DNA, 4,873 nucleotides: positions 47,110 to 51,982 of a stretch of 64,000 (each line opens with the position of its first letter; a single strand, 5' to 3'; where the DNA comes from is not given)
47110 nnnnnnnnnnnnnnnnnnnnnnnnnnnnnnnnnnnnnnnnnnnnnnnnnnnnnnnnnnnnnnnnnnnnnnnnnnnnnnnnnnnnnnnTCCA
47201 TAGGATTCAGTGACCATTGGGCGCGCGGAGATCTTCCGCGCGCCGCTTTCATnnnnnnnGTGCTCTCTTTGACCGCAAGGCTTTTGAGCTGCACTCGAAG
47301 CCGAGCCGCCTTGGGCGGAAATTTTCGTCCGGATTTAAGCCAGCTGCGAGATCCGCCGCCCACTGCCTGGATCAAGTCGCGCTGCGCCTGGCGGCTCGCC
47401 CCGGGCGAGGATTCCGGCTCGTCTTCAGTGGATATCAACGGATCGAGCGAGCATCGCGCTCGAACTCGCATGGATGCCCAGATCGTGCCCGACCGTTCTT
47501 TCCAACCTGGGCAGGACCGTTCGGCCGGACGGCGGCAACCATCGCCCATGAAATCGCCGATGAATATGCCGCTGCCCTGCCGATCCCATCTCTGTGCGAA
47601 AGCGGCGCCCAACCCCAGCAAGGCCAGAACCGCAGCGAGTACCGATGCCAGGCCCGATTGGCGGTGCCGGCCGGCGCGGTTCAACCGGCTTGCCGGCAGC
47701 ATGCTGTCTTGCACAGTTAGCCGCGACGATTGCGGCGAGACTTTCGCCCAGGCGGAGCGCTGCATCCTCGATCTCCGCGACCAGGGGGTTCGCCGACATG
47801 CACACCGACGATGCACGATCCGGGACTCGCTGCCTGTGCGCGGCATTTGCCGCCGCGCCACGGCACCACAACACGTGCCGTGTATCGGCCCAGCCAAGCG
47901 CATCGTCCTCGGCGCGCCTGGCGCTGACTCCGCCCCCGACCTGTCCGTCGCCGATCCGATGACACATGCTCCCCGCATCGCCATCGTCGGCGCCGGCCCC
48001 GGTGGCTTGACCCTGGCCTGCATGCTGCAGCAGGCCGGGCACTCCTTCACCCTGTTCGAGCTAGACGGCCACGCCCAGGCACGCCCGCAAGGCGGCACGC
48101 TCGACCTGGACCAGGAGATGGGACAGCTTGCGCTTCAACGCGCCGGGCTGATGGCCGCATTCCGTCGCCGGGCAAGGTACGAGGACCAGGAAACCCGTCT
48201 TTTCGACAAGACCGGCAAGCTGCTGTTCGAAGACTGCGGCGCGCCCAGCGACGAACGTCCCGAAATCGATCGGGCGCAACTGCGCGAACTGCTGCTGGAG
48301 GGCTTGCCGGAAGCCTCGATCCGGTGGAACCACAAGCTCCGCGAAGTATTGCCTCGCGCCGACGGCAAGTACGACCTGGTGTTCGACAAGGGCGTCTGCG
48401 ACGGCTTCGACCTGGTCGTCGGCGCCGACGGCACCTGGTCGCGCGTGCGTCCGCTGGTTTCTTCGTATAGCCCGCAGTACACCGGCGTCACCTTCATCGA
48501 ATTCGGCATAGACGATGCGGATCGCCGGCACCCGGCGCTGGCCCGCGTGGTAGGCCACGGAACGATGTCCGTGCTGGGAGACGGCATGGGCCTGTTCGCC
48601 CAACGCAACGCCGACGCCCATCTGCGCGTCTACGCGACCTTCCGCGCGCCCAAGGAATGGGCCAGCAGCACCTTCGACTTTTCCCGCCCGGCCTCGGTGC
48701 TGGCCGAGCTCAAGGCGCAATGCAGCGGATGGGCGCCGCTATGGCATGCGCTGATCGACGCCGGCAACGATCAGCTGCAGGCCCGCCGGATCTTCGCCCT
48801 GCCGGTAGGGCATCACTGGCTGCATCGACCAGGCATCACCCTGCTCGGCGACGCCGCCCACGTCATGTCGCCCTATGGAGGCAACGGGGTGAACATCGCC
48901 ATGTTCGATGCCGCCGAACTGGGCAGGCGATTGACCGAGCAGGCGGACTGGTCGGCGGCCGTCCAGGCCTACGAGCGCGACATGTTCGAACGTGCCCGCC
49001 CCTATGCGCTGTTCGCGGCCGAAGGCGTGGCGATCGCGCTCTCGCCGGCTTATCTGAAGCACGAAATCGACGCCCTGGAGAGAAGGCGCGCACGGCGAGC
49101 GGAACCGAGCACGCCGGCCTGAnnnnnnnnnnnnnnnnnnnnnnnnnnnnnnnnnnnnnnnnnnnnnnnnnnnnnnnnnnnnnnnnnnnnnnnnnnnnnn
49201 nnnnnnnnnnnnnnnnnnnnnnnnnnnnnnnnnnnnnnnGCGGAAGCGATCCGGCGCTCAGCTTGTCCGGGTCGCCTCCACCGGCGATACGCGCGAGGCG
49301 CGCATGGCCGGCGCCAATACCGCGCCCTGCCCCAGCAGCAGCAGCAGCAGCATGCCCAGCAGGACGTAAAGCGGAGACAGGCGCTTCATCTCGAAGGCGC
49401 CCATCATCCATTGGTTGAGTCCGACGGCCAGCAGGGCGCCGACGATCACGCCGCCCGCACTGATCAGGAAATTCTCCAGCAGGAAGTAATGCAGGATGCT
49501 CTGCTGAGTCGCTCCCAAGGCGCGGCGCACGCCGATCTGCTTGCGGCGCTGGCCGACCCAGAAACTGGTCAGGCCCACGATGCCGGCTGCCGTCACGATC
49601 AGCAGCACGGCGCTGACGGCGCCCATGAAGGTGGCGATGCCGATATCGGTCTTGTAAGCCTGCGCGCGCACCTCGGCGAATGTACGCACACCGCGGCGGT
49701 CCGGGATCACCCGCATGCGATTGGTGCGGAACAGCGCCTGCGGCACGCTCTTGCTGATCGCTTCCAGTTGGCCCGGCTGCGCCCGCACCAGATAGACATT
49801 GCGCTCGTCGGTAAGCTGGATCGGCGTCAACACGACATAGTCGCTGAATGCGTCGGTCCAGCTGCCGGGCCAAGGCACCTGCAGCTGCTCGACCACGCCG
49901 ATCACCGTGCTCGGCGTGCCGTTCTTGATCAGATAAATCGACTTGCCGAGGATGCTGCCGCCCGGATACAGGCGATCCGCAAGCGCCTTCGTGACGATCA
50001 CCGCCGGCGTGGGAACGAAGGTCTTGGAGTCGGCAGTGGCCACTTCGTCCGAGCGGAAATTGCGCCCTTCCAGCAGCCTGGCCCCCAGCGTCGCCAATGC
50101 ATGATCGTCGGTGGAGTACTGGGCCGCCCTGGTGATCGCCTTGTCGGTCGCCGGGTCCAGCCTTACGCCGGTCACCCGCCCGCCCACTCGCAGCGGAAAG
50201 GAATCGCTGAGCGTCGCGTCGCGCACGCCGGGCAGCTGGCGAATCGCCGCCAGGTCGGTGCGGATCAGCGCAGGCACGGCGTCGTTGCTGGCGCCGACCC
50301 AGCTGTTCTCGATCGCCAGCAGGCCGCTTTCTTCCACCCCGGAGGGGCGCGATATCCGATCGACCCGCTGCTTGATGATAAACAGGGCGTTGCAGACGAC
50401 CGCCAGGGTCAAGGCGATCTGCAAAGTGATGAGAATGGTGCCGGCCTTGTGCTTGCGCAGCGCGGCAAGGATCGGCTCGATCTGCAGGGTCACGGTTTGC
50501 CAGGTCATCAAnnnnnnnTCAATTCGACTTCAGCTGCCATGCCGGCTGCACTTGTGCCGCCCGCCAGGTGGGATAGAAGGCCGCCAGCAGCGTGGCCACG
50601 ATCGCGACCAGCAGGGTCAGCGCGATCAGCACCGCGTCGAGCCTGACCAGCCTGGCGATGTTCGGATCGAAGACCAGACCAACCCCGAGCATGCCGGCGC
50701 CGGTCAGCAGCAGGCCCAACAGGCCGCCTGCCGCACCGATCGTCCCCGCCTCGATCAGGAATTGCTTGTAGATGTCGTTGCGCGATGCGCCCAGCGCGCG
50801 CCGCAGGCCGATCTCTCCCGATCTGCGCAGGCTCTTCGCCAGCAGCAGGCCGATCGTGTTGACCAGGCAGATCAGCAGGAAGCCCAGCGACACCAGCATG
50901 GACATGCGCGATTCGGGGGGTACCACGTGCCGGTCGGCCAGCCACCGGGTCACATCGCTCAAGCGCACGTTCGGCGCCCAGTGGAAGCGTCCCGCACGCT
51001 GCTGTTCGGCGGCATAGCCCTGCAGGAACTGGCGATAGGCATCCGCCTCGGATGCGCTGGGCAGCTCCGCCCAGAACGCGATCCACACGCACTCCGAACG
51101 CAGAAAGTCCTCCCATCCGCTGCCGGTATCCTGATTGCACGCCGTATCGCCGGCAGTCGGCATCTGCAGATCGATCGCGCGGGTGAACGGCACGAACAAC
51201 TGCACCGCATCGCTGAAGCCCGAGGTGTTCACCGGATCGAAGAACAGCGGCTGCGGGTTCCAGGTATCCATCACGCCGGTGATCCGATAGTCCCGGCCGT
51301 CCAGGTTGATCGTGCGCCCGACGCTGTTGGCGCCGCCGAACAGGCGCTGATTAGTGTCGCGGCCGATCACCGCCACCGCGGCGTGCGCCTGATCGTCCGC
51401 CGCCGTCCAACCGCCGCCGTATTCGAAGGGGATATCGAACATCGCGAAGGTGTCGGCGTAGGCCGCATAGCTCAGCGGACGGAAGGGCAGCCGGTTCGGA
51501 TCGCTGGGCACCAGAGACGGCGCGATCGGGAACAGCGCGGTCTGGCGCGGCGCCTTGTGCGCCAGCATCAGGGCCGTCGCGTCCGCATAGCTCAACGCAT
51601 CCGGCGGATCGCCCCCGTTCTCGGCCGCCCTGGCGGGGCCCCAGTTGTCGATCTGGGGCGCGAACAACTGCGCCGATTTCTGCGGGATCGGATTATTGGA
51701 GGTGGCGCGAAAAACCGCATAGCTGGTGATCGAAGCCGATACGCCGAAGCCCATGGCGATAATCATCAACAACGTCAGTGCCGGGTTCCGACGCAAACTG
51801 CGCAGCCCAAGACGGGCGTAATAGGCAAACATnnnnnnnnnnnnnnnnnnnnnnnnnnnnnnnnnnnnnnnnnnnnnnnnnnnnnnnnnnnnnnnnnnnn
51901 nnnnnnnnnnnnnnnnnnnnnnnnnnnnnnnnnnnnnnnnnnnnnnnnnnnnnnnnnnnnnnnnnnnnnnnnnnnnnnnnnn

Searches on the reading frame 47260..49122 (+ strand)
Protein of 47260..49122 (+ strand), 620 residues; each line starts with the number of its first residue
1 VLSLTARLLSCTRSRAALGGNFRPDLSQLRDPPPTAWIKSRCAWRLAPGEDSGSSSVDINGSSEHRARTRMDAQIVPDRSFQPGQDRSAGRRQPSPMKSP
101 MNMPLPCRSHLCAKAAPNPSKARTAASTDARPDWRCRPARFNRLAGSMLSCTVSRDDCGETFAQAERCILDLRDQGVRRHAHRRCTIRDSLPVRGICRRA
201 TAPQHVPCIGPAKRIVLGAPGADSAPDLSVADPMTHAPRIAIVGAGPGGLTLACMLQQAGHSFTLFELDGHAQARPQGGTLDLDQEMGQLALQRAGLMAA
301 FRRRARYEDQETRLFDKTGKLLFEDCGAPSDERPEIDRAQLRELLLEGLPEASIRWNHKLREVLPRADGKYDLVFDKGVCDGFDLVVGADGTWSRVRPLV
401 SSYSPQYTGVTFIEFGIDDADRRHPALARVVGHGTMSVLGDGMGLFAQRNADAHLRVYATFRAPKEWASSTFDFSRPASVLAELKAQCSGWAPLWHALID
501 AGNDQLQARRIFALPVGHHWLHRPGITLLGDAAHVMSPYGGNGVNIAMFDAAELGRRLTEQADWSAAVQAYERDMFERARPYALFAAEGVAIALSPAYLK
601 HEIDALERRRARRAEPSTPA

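Call 15: search_protein_families(library=pfam, proteins=[window:47260-49122:+])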
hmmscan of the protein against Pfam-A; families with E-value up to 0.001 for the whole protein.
window:47260-49122:+ (620 aa): 2 families
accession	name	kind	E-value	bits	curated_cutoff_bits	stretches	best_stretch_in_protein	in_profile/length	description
PF01494.25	FAD_binding_3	-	2.8e-19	70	22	1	240-563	4-323/349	FAD binding domain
PF13450.12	NAD_binding_8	-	1.5e-05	25.6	21.9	1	242-270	1-29/68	NAD(P)-binding Rossmann-like domain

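Call 25: search_protein_families(library=ncbifam, proteins=[window:47260-49122:+])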
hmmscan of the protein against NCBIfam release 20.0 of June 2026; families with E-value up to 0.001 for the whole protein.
window:47260-49122:+ (620 aa): 66 families (the best 25 are shown)
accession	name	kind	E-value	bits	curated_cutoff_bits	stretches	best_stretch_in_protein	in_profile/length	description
NF033111.2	tet_monoox_X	exception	1.1e-45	156.3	750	1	239-579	8-351/378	tetracycline-inactivating monooxygenase Tet(X)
NF005313.0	PRK06847.1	subfamily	1.5e-26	93.2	372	1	235-580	2-338/375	hypothetical protein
NF005720.0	PRK07538.1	subfamily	3.4e-25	88.8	400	1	239-578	4-353/418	hypothetical protein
NF033623.1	urate_HpxO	equivalog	5.2e-24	84.9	500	1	240-580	2-333/381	FAD-dependent urate hydroxylase HpxO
NF005243.0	PRK06753.1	equivalog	1.4e-23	83.4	365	2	239-424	2-183/374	hypothetical protein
NF005566.0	PRK07236.1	subfamily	4.3e-20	72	333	2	235-409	4-170/386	hypothetical protein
NF005761.0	PRK07588.1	equivalog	1.3e-17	63.8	454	1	239-404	2-168/392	FAD-binding domain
NF004829.0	PRK06183.1-3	subfamily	1e-16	60.8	390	2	239-401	10-182/520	bifunctional 3-(3-hydroxy-phenyl)propionate/3-hydroxycinnamic acid hydroxylase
TIGR01988.1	Ubi-OHases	subfamily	2.9e-15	56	224.65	2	505-575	258-335/387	ubiquinone biosynthesis hydroxylase, UbiH/UbiF/VisC/COQ6 family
NF004780.0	PRK06126.1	subfamily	6.3e-14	51.2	445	2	526-563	306-343/552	hypothetical protein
NF006021.0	PRK08163.1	equivalog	1.3e-12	47.4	459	2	519-578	283-342/398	3-hydroxybenzoate 6-monooxygenase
NF033476.1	tet_destruct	subfamily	2.6e-12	46.4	550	1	239-401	5-166/386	tetracycline destructase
NF004523.0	PRK05868.1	equivalog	3.3e-12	45.9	536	1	240-402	4-168/372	FAD-binding protein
NF005452.0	PRK07045.1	equivalog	7.2e-12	44.9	397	2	521-572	279-337/388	putative monooxygenase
NF004835.0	PRK06185.1-4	equivalog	8.7e-12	44.5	601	1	519-592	284-355/411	FAD-dependent oxidoreductase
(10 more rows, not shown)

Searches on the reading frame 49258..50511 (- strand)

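Call 8: search_protein_families(library=pfam, proteins=[window:49258-50511:-])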
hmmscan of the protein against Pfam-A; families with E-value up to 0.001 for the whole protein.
window:49258-50511:- (417 aa): 2 families
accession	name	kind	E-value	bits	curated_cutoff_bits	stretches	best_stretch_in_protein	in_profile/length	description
PF02687.27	FtsX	-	7.4e-17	62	25.5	1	298-410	2-120/120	FtsX-like permease C-terminal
PF12704.14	MacB_PCD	-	2.2e-12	48.1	27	1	64-256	39-204/207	MacB-like periplasmic core domain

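Call 25: search_protein_families(library=ncbifam, proteins=[window:49258-50511:-])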
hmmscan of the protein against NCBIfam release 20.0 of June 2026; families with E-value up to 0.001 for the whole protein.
window:49258-50511:- (417 aa): 4 families
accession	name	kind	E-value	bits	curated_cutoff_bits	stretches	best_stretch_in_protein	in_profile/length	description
TIGR03434.1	ADOP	subfamily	4.5e-50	170.6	622.3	1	19-416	411-802/803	ADOP family duplicated permease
NF007826.0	PRK10535.1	equivalog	5.1e-10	38.3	966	1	81-413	330-644/648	macrolide ABC transporter ATP-binding protein/permease MacB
NF038346.1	FtsX_actino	exception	0.00012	21.6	250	1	283-371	177-258/308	permease-like cell division protein FtsX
TIGR02212.1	lolCE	equivalog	0.00059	18.9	362.45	0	295-415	268-409/411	lipoprotein-releasing ABC transporter permease subunit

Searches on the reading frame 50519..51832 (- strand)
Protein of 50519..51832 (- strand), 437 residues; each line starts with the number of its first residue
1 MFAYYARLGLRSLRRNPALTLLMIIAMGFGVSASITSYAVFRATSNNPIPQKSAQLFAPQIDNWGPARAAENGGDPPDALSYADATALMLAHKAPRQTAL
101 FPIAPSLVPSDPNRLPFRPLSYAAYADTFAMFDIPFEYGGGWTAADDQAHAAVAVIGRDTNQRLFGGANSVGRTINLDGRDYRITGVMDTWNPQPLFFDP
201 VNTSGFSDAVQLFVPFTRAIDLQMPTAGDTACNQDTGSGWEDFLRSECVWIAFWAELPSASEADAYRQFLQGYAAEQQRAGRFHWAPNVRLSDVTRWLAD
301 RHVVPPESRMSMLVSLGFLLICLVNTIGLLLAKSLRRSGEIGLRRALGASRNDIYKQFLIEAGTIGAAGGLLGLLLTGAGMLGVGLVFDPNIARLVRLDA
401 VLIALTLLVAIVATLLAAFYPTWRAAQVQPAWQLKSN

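Call 8: search_protein_families(library=pfam, proteins=[window:50519-51832:-])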
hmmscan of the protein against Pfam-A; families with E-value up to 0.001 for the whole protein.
window:50519-51832:- (437 aa): 2 families
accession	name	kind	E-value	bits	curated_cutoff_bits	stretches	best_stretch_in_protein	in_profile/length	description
PF12704.14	MacB_PCD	-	1.6e-19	71.4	27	1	20-219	1-176/207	MacB-like periplasmic core domain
PF02687.27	FtsX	-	3.5e-15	56.6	25.5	1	313-430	2-120/120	FtsX-like permease C-terminal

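Call 25: search_protein_families(library=ncbifam, proteins=[window:50519-51832:-])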
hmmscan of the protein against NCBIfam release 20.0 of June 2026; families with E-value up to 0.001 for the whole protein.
window:50519-51832:- (437 aa): 4 families
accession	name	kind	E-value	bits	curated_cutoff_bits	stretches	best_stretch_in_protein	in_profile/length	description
TIGR03434.1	ADOP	subfamily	7.6e-45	153.3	622.3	1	7-436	6-401/803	ADOP family duplicated permease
NF007826.0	PRK10535.1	equivalog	7.5e-11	41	966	1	319-431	533-642/648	macrolide ABC transporter ATP-binding protein/permease MacB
NF008076.0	PRK10814.1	exception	1.9e-08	33.8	473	1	310-435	267-397/399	lipoprotein-releasing ABC transporter permease subunit LolC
TIGR02212.1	lolCE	equivalog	1.6e-05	24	362.45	1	312-436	271-410/411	lipoprotein-releasing ABC transporter permease subunit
